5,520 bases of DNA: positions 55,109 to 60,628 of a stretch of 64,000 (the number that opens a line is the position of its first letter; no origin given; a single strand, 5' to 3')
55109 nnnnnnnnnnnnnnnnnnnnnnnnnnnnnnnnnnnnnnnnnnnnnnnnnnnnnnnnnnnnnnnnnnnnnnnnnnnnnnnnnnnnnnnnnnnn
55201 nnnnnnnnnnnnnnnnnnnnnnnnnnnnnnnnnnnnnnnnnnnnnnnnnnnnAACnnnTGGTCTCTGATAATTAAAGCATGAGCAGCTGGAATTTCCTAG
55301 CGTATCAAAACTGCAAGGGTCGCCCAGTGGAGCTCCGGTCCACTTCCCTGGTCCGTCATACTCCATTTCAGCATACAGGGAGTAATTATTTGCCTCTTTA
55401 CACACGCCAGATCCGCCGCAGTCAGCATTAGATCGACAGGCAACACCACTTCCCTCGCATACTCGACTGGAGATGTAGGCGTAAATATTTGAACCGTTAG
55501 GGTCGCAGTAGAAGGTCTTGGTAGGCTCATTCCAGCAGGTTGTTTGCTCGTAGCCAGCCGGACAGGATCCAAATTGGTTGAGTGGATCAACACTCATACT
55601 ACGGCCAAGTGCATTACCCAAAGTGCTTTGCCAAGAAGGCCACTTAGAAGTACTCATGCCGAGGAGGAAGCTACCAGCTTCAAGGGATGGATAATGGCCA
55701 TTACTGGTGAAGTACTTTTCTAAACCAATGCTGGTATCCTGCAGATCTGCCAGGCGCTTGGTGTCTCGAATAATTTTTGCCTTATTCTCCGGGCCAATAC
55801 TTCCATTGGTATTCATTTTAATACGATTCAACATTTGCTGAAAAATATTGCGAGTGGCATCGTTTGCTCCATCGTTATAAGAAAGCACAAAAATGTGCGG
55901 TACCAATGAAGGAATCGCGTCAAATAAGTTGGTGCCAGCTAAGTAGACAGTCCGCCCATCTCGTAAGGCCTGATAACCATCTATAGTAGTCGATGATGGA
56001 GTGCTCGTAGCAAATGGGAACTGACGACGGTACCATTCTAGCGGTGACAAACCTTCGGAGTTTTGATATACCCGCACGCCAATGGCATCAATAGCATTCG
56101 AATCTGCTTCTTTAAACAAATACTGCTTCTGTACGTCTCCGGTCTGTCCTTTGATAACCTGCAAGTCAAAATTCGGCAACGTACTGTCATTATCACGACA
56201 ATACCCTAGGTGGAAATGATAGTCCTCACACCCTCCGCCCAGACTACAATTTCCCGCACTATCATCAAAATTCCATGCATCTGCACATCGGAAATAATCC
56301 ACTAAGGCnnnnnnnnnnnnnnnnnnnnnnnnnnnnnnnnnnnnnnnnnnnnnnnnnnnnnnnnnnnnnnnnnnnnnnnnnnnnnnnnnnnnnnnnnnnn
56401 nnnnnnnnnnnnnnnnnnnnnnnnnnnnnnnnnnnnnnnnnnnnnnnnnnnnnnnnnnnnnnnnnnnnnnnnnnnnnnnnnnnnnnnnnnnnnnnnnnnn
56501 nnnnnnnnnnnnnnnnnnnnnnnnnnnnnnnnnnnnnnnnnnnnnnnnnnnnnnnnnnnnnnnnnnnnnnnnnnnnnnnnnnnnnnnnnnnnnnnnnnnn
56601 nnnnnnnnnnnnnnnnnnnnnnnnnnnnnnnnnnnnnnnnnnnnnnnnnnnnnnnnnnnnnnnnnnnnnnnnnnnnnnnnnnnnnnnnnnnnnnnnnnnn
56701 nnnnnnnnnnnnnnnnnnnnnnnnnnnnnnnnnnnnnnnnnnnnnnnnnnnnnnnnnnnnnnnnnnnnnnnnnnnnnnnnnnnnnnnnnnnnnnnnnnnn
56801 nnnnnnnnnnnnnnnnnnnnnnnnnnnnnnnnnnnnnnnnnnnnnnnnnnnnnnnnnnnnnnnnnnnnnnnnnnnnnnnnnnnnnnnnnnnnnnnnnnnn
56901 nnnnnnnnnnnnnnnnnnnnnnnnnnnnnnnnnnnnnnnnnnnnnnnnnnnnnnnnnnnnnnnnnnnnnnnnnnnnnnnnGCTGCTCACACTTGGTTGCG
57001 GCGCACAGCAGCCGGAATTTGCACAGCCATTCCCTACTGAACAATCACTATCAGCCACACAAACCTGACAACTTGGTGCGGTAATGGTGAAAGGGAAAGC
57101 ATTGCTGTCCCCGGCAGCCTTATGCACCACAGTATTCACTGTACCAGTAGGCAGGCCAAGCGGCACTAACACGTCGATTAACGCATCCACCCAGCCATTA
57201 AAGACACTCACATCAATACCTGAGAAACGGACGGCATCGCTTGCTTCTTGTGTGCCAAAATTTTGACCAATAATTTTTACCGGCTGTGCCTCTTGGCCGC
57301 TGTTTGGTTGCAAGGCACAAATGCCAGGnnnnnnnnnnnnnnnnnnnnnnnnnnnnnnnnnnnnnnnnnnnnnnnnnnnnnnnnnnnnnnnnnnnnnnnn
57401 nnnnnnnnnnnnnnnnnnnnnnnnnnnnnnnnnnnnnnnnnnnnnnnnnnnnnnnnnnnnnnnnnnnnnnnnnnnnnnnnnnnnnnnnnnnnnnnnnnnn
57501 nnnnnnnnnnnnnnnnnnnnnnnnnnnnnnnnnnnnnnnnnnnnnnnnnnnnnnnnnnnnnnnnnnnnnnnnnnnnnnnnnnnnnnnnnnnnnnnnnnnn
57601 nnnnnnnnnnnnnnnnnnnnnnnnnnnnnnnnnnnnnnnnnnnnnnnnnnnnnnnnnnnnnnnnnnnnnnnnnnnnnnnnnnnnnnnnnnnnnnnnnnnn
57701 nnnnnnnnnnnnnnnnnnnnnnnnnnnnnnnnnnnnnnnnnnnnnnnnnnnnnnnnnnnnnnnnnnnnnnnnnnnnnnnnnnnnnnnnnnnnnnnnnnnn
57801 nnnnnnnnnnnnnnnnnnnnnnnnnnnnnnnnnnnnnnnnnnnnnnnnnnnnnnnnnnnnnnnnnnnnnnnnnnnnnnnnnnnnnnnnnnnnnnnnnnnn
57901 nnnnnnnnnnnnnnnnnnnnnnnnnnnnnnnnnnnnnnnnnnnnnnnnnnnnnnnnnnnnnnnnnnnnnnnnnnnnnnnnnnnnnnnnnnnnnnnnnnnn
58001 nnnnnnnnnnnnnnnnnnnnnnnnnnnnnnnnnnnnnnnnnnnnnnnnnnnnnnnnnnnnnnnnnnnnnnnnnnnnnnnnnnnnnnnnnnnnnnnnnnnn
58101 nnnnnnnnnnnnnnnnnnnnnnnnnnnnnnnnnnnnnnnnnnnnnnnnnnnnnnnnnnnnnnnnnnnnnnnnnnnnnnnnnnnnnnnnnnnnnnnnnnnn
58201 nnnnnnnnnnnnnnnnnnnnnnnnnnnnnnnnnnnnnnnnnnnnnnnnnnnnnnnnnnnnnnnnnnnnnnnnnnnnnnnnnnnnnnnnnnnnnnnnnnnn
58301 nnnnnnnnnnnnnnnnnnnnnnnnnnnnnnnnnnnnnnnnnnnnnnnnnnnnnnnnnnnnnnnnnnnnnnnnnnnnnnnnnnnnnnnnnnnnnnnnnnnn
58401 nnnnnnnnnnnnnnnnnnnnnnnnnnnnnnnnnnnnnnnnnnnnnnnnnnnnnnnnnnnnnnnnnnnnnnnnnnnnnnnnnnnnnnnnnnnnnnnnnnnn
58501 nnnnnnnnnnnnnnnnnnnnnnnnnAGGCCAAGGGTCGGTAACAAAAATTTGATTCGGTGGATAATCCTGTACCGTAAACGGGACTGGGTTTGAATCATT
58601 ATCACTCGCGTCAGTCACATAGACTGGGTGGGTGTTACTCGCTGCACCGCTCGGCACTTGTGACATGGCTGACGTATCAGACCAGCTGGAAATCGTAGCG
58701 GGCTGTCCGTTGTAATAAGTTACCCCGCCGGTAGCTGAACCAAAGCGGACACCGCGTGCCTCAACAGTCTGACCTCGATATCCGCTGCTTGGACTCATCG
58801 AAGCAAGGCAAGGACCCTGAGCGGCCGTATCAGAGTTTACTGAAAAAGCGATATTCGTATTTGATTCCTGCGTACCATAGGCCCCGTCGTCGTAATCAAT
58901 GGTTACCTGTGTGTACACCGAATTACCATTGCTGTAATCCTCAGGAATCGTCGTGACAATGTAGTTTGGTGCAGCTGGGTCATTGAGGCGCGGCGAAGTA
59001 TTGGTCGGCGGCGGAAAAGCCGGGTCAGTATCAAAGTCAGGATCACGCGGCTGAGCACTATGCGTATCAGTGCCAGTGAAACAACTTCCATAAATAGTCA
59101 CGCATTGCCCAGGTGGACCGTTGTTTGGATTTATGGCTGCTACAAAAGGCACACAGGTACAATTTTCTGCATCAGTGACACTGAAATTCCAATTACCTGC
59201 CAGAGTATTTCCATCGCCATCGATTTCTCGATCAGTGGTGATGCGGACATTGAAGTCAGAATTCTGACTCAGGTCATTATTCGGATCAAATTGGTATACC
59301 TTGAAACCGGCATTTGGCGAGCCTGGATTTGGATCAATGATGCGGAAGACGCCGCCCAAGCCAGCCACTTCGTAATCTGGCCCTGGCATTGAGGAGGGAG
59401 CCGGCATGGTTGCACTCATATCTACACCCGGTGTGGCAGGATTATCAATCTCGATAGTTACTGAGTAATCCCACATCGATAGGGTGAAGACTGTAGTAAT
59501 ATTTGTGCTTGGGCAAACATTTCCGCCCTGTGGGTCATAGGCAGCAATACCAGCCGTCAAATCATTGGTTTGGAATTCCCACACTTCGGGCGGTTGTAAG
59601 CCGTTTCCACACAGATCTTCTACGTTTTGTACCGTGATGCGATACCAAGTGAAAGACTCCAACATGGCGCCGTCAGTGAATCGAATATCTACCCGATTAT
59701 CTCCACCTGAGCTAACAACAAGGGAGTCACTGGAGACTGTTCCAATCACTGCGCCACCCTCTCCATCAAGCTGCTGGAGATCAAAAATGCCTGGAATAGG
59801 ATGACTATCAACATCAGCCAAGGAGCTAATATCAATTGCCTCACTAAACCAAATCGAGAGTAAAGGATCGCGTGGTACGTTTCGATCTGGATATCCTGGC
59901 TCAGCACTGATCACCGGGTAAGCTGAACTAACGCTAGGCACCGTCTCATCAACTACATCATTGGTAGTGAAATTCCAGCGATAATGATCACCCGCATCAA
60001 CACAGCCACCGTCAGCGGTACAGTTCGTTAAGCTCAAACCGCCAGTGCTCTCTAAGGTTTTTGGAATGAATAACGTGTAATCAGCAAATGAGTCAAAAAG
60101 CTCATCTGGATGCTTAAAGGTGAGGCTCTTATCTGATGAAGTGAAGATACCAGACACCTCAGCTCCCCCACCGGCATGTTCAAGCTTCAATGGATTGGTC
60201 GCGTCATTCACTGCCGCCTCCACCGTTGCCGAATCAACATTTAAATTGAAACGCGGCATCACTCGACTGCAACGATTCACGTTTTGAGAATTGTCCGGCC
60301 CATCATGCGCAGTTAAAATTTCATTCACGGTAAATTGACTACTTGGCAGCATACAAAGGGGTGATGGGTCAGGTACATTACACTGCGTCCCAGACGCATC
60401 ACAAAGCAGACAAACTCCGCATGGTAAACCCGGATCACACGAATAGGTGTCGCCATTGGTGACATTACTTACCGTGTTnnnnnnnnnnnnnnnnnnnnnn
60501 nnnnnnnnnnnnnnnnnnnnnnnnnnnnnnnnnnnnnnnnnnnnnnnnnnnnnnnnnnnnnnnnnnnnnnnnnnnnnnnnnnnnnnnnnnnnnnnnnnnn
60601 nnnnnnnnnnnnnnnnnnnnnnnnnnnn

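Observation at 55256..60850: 1864-aa Cys-rich surface protein with T4SS-pilin-like N-terminal hairpin, preceded by two TSP3-repeat proteins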

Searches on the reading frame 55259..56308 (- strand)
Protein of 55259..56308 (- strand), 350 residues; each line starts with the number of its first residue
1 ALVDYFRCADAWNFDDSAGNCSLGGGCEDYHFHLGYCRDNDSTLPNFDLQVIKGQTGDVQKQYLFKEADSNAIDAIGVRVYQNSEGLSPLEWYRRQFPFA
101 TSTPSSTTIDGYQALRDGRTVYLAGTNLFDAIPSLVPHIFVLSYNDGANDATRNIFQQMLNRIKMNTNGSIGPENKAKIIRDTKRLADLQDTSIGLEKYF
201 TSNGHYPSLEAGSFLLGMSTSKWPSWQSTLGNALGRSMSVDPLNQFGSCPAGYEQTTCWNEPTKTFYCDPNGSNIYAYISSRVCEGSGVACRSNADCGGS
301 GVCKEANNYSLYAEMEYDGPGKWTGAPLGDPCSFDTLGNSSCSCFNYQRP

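Call 13: search_solved_structures(query=A2, max_evalue=10, show_alignments=3)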
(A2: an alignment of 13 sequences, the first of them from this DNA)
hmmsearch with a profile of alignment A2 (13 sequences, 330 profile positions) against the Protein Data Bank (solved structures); distinct sequences matched with E-value up to 10: 1.
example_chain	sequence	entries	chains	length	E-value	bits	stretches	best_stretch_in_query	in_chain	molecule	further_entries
7jic_H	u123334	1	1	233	0.28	13.4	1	219-289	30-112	Coltuximab Heavy Chain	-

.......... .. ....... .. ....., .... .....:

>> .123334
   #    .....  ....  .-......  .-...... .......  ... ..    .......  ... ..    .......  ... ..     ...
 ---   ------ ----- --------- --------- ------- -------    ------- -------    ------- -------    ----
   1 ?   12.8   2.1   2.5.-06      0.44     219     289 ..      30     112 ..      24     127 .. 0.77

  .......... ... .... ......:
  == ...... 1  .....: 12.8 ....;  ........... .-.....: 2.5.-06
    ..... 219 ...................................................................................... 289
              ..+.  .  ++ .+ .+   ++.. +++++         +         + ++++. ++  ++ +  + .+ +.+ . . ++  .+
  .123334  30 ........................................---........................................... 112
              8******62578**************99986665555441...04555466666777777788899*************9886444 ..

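Call 14: search_protein_families(library=pfam, alignment_id=A2, max_evalue=1)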
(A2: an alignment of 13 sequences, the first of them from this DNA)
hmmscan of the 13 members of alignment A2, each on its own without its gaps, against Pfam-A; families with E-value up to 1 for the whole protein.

A. member 1, seq(350 aa): 1 family
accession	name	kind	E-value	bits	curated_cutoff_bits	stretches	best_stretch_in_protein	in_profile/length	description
PF01666.22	DX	-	0.37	11.7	25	1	264-306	18-65/76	DX module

B. families by the number of members that match (of 13 scanned): 8 families
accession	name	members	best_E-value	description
PF08334.16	T2SSG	2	0.051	Type II secretion system (T2SS), protein G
PF07394.17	DUF1501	1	0.014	Protein of unknown function (DUF1501)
PF05950.16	Orthopox_A36R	1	0.024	Orthopoxvirus A36R protein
PF09732.14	CactinC_cactus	1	0.064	Cactus-binding C-terminus of cactin protein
PF16143.10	DUF4851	1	0.073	Domain of unknown function (DUF4851)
PF25195.1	DPC2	1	0.13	Diatom pyrenoid component 2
PF16164.10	VWA_N2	1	0.27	VWA N-terminal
PF01666.22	DX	1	0.37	DX module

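Call 21: predict_structure(alignment_id=A2)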
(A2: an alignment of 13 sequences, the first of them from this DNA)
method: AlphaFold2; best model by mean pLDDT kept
length: 350 residues; sequences in the alignment: 13
mean_pLDDT: 80.6   pTM: 0.81
mean pLDDT of the five models: 80.6, 78.1, 76.1, 74.2, 72.5
residues with pLDDT >= 90: 107; 70-90: 174; 50-70: 59; < 50: 10
segments of 3 or more residues with pLDDT < 50: 50-56
pLDDT, mean of each block of 10 residues (from residue 1): 63 84 65 87 58 53 84 88 90 91 92 95 89 84 93 93 87 89 92 92 84 68 85 90 84 82 76 82 74 75 81 86 60 53 71
secondary structure, 60 per line:
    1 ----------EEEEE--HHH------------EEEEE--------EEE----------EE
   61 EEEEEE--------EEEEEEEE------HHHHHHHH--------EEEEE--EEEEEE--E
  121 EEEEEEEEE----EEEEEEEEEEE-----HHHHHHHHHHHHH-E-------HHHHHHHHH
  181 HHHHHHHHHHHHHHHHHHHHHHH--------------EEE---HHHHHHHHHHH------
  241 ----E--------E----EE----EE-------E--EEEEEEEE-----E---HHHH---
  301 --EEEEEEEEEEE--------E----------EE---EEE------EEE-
elements in order: E11-15 E33-37 E46-48 E59-66 E75-82 H89-96 E105-109 E112-117 E120-129 E134-144 H150-162 H172-203 E218-220 H224-234 E277-284 H294-297 E303-313 E338-340 E347-349

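Call 64: fold_search(model_id=the predicted structure, library=pdb)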
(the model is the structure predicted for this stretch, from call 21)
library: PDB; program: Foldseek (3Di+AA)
matches with E <= 10: 1095; with E <= 0.001: 1
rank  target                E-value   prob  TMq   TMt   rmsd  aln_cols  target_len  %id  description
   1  3hlz_B                1.0e-03  0.97  0.22  0.27  17.2       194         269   10  Crystal structure of BT_1490 (NP_810393.1) from BACTEROIDES THETAIOTAOMICRON VPI-5482 at 1.50 A resolution (released 2009-06-16)
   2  3hlz_A                2.0e-03  0.94  0.22  0.27  18.5       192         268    8  Crystal structure of BT_1490 (NP_810393.1) from BACTEROIDES THETAIOTAOMICRON VPI-5482 at 1.50 A resolution (released 2009-06-16)
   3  3lyd_B                3.1e-03  0.90  0.20  0.36  12.4       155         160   12  Crystal structure of Putative uncharacterized protein from Jonesia denitrificans (released 2010-03-09)
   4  3lyd_A                5.6e-03  0.91  0.20  0.39  12.4       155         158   14  Crystal structure of Putative uncharacterized protein from Jonesia denitrificans (released 2010-03-09)
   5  6in9_A                1.8e-02  0.63  0.15  0.18   7.8       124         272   10  Crystal structure of MucB in complex with MucA(peri) (released 2019-07-24)
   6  1eq6                  2.3e-02  0.75  0.23  0.34   7.1       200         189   10  1.9 ANGSTROM RESOLUTION CRYSTAL STRUCTURE OF THE SACCHAROMYCES CEREVISIAE RAN-BINDING PROTEIN MOG1P (released 2000-05-27)
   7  2f7l_A                2.3e-02  0.63  0.14  0.11   9.1        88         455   16  Crystal structure of Sulfolobus tokodaii phosphomannomutase/phosphoglucomutase (released 2006-12-05)
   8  1vr8                  3.0e-02  0.69  0.18  0.34   6.5       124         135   13  Crystal structure of GTP binding regulator (TM1622) from Thermotoga Maritima at 1.75 A resolution (released 2005-03-15)
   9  6xrr_A                3.0e-02  0.69  0.19  0.39   9.9       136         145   12  Structure of SciW bound to the Rhs1 Transmembrane Domain from Salmonella typhimurium (released 2020-12-30)
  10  3wa5_B                3.0e-02  0.63  0.18  0.39   7.5       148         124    9  Crystal Structure of type VI peptidoglycan muramidase effector Tse3 in complex with its cognate immunity protein Tsi3 (released 2013-10-02)
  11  6xrf_G                4.2e-02  0.66  0.19  0.41  14.1       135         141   12  EagT6 Tse6 NT complex (released 2020-12-30)
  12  5ujv_B                4.2e-02  0.09  0.12  0.16  14.8       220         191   10  Crystal structure of FePYR1 in complex with abscisic acid (released 2017-11-08)
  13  7cu8_D                4.8e-02  0.25  0.12  0.19   9.9       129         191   11  Crystal structure of the soluble domain of TiME protein from Mycobacterium tuberculosis (released 2021-08-25)
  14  7cu8_A                5.1e-02  0.25  0.13  0.20   9.6       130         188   11  Crystal structure of the soluble domain of TiME protein from Mycobacterium tuberculosis (released 2021-08-25)
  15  6xrr_B                5.7e-02  0.63  0.20  0.41  12.7       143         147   10  Structure of SciW bound to the Rhs1 Transmembrane Domain from Salmonella typhimurium (released 2020-12-30)
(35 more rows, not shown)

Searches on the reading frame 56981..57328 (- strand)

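Call 59: search_protein_families(library=pfam, proteins=[window:56981-57328:-], max_evalue=0.1)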
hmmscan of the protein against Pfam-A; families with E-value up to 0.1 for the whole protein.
window:56981-57328:- (116 aa): 1 family
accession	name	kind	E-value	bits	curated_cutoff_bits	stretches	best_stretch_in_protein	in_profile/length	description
PF01833.30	TIG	-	0.001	19.5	20.9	1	4-81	4-83/84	IPT/TIG domain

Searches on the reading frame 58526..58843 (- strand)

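Call 59: search_protein_families(library=pfam, proteins=[window:58526-58843:-], max_evalue=0.1)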
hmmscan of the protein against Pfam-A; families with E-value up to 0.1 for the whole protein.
window:58526-58843:- (106 aa): 1 family
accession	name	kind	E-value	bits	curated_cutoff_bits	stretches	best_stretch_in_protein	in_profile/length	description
PF01833.30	TIG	-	4e-09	36.8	20.9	1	11-90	1-83/84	IPT/TIG domain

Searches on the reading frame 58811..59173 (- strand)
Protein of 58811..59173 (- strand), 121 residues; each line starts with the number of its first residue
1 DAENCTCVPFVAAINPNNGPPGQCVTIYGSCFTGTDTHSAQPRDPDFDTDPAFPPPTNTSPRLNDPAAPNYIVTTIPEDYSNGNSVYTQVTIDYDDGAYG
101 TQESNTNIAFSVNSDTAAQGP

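Call 59: search_protein_families(library=pfam, proteins=[window:58811-59173:-], max_evalue=0.1)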
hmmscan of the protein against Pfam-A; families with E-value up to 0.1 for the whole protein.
window:58811-59173:- (121 aa): 1 family
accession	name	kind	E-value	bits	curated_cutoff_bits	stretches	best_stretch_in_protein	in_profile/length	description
PF01833.30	TIG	-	0.00026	21.3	20.9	1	9-37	1-30/84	IPT/TIG domain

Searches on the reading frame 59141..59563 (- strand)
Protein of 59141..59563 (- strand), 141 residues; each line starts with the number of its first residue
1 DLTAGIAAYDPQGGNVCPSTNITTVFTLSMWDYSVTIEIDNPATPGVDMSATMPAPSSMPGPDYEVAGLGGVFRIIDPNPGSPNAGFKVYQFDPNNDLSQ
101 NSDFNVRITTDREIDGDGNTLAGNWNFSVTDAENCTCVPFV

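Call 59: search_protein_families(library=pfam, proteins=[window:59141-59563:-], max_evalue=0.1)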
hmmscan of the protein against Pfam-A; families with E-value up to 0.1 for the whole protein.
window:59141-59563:- (141 aa): 1 family
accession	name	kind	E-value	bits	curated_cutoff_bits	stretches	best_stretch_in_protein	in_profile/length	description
PF13205.12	Big_5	-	0.0053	17.9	23.6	1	85-128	61-104/105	Bacterial Ig-like domain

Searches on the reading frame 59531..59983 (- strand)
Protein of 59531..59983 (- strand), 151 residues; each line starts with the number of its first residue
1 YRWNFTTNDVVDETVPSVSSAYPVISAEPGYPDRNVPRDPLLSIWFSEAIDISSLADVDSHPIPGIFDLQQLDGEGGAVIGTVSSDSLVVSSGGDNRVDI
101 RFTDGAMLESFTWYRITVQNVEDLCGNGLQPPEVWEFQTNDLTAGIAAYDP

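Call 59: search_protein_families(library=pfam, proteins=[window:59531-59983:-], max_evalue=0.1)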
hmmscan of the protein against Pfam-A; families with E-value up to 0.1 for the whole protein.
window:59531-59983:- (151 aa): 1 family
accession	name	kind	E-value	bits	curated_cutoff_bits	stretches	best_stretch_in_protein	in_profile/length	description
PF13205.12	Big_5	-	6.4e-09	36.9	23.6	1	12-139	1-105/105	Bacterial Ig-like domain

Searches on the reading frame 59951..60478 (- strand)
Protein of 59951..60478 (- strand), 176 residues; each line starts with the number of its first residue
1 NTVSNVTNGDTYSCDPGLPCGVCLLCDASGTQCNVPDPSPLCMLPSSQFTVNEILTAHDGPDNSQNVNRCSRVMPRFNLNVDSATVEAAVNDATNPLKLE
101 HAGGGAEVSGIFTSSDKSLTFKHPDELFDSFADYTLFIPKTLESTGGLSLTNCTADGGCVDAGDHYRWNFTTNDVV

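Call 59: search_protein_families(library=pfam, proteins=[window:59951-60478:-], max_evalue=0.1)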
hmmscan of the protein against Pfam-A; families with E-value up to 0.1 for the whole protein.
window:59951-60478:- (176 aa): 1 family
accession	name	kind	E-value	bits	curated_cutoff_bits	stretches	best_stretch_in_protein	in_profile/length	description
PF13205.12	Big_5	-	4.2e-05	24.7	23.6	1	62-172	14-105/105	Bacterial Ig-like domain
